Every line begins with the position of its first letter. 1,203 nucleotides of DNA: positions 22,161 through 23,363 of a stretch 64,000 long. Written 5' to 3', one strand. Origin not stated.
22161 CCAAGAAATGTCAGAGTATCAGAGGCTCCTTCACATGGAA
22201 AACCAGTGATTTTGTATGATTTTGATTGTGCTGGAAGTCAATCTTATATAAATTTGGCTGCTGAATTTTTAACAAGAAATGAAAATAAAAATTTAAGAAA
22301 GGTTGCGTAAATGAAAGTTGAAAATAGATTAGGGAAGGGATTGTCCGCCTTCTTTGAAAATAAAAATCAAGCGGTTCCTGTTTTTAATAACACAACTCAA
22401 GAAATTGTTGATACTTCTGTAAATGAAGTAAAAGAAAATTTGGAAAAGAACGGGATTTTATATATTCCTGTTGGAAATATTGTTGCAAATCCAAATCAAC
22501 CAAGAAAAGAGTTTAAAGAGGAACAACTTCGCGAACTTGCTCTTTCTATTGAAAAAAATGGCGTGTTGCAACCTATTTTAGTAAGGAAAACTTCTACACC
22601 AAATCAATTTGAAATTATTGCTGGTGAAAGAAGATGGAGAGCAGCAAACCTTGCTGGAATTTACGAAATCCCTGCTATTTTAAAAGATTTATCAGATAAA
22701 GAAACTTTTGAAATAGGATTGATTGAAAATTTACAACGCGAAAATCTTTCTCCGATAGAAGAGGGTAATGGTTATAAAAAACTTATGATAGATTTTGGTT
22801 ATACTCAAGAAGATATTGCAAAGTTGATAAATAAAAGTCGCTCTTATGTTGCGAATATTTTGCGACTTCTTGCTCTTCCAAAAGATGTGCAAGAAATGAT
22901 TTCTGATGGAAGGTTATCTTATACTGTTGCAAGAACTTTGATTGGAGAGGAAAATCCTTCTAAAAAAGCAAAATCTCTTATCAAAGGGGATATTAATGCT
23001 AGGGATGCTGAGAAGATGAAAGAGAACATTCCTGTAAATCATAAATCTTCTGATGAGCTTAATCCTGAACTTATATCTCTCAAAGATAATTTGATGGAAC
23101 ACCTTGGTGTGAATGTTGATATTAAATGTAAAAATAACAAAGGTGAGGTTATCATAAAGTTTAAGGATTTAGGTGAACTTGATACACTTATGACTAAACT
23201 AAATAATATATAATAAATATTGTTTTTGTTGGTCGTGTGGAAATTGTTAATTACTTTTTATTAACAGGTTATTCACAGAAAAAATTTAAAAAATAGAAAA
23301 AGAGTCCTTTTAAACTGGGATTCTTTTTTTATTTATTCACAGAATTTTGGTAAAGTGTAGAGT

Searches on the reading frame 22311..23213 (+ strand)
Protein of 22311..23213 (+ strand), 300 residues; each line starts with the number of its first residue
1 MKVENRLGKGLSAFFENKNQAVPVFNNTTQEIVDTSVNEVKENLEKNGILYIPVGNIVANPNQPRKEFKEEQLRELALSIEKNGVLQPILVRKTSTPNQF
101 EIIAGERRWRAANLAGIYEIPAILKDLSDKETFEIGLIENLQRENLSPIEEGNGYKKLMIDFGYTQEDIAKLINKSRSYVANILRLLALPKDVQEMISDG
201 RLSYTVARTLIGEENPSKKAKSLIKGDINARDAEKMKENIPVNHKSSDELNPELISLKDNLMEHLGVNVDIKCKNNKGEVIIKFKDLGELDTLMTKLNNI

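Call 8: search_protein_families(library=pfam, proteins=[window:22311-23213:+])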
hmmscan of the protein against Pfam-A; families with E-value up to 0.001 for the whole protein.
window:22311-23213:+ (300 aa): 5 families
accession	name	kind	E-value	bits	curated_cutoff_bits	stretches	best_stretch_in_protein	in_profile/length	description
PF02195.25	ParB_N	-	1.8e-34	118.1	26.3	1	50-142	4-95/95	ParB N-terminal domain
PF17762.8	HTH_ParB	-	6.1e-26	91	22.6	1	144-239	1-99/102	ParB HTH domain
PF23552.2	ParB_C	-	4.2e-10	39.4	23.8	1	251-297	2-49/50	ParB dimerisation domain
PF01381.28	HTH_3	-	0.00021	21.7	23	1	156-185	2-31/55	Helix-turn-helix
PF08535.16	KorB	-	0.0003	21.1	22.3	0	163-200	3-40/89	KorB domain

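Call 11: find_related_loci(query=window:22311-23213:+, collection=genome_contigs, flank=4000)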
Query window:22311-23213:+ (300 aa) in genome_contigs; peptide patterns used: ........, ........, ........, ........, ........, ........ (x = any residue, [..] = any of these).
120 stretches matched a pattern; 11 encode a relative of the query (tblastn E <= 1e-3); 10 distinct loci.
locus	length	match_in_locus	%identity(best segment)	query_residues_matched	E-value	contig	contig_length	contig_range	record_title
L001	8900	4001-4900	92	1-300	0e+0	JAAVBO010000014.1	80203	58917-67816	MAG: bacterium isolate Mgla_MAG_30-bin_7 c_000000007533, whole genome shotgun sequence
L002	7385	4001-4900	91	1-300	8e-178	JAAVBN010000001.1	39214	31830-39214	MAG: bacterium isolate Mgla_MAG_18-bin_5 c_000000015699, whole genome shotgun sequence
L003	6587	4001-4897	65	3-300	2e-122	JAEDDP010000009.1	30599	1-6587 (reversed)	MAG: Alphaproteobacteria bacterium isolate MAG035 NODE_1117_length_30599_cov_7.751866, whole genome shotgun sequence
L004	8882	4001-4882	64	1-300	2e-122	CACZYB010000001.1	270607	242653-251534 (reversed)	MAG: uncultured proteobacterium isolate RUG13061 genome assembly, contig: RUG13061_asm_1, whole genome shotgun sequence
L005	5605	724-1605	63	1-300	2e-121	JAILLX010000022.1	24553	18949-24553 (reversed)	MAG: bacterium isolate RUI239 k141_14985976_flag=1_multi=9.0000_len=24553, whole genome shotgun sequence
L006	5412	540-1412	63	4-300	4e-120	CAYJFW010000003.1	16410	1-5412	MAG TPA_asm: uncultured Bacteroidales bacterium isolate ERP123703_co3_24 genome assembly, contig: NODE_4258_length_16410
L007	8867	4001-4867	64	1-296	2e-119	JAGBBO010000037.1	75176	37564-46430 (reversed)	MAG: Alphaproteobacteria bacterium isolate RGIG8969 Water_deer_Rectum-2__c398344, whole genome shotgun sequence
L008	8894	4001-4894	83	1-300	6e-161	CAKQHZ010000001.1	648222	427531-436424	MAG: uncultured Alphaproteobacteria bacterium isolate REFINED_METABAT215_TOP10_CONTIGS_1500_ASSEMBLY_K77_MERGED__Hadza_M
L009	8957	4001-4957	37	2-300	1e-55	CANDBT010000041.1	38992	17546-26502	MAG TPA_asm: uncultured bacterium isolate ERR6760060_bin.77_metawrap_v1.3_MAG genome assembly, contig: ERZ12802922.1212,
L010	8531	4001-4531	42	65-244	1e-36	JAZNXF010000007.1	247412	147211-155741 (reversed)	MAG: Elusimicrobiaceae bacterium isolate T1900044780_TS20190246.MAGScoT_cleanbin_000020 SGB_2549_k141_2072608, whole gen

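Call 49: find_related_loci(query=A3, collection=metagenome_contigs, flank=3500)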
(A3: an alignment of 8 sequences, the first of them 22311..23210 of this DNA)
Query A3 (300 aa) in metagenome_contigs; peptide patterns used: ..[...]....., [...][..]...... (x = any residue, [..] = any of these).
600 stretches matched a pattern (row limit reached: there are more); 429 encode a relative of the query (tblastn E <= 1e-3); the best 80 are kept; 80 distinct loci.
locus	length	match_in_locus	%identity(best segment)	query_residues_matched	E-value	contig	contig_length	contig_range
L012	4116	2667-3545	63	1-300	4e-114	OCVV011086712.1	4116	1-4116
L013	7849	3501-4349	41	5-299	1e-72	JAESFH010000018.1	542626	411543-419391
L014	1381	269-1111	41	5-299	2e-76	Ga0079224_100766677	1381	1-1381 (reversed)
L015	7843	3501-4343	40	5-297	2e-71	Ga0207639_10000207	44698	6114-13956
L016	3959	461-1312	40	5-298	3e-71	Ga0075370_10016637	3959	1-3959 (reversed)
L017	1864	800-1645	40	5-299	9e-74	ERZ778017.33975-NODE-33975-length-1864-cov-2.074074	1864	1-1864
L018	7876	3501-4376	41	7-299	1e-70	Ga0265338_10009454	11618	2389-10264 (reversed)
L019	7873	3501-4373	39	1-299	1e-70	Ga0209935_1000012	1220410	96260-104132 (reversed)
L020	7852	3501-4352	40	5-298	3e-70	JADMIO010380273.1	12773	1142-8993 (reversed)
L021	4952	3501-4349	41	5-299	2e-70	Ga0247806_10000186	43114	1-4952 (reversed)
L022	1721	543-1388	41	5-299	5e-73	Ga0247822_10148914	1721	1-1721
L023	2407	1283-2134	40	5-300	7e-71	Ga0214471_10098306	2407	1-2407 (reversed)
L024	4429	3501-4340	42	5-297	2e-69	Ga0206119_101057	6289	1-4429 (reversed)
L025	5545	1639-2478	41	5-297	2e-68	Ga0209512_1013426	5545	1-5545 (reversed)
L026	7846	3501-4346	40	5-299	5e-68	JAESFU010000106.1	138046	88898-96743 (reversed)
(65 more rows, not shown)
